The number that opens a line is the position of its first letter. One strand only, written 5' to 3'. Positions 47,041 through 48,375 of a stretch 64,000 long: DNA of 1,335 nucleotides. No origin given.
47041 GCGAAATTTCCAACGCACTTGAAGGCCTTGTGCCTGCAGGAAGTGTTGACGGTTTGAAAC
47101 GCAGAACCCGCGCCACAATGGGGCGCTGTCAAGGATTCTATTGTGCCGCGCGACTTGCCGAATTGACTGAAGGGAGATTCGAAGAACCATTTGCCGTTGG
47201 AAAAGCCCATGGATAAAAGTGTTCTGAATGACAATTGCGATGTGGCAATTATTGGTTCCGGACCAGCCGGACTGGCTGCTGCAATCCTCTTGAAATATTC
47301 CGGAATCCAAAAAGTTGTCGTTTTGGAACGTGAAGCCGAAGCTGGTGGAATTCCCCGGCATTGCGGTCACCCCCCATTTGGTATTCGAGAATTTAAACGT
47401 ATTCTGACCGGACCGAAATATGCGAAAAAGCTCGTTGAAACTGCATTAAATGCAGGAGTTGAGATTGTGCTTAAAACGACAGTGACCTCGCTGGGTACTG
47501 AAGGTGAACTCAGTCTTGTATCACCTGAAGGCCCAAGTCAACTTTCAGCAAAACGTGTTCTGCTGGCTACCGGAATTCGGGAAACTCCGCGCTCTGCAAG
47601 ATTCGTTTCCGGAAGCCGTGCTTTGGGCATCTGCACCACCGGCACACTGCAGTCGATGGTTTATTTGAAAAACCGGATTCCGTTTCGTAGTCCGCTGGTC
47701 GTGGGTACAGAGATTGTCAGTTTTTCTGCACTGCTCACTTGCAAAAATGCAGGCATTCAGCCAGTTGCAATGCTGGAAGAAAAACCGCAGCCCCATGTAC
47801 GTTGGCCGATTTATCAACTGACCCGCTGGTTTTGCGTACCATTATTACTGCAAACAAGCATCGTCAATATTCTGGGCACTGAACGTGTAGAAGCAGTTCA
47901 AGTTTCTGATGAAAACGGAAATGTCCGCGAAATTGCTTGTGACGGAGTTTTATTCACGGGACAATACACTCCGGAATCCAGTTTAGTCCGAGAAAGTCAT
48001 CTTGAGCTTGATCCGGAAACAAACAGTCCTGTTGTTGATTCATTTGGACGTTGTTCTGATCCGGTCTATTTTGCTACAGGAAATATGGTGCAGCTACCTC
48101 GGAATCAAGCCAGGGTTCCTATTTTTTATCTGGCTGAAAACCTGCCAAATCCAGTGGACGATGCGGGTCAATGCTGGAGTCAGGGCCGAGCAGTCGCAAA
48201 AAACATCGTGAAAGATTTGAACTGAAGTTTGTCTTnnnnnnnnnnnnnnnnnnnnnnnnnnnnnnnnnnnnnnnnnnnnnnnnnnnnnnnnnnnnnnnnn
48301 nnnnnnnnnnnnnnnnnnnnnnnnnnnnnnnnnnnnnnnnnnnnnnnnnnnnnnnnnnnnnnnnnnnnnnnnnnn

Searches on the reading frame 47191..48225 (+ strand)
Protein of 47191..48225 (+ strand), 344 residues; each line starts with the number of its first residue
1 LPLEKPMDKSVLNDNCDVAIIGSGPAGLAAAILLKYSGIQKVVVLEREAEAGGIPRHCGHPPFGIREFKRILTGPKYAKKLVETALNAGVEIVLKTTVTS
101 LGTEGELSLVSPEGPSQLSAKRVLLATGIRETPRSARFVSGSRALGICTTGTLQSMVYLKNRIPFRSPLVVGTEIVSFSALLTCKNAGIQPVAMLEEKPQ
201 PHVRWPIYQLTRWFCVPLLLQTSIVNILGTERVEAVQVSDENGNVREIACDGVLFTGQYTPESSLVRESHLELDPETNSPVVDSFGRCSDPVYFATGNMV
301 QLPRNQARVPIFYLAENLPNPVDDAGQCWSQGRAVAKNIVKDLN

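Call 61: search_protein_families(library=pfam, proteins=[window:47191-48225:+], max_evalue=0.0001)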
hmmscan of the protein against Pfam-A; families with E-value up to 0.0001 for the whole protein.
window:47191-48225:+ (344 aa): 9 families
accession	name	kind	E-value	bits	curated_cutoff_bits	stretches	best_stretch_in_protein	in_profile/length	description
PF07992.20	Pyr_redox_2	-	1.2e-16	61.5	26.1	1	17-301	2-279/291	Pyridine nucleotide-disulphide oxidoreductase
PF13738.12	Pyr_redox_3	-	5.3e-12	46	30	1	20-49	2-31/305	Pyridine nucleotide-disulphide oxidoreductase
PF01266.30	DAO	-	2e-10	41.1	27.9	0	17-53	1-37/353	FAD dependent oxidoreductase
PF00890.30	FAD_binding_2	-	2.6e-08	34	20.4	1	17-53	1-36/414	FAD binding domain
PF01494.25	FAD_binding_3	-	1.4e-07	31.5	22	1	16-56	2-41/349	FAD binding domain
PF03486.20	HI0933_like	-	3.9e-06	26.9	50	0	17-52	2-36/244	HI0933-like protein Rossmann domain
PF12831.13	FAD_oxidored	-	8.6e-06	25.7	27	0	17-54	1-37/416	FAD dependent oxidoreductase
PF13450.12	NAD_binding_8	-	1e-05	26.2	21.9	1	20-53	1-33/68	NAD(P)-binding Rossmann-like domain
PF01946.23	Thi4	-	5.1e-05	23.1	26.2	1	15-53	17-55/235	Thi4 family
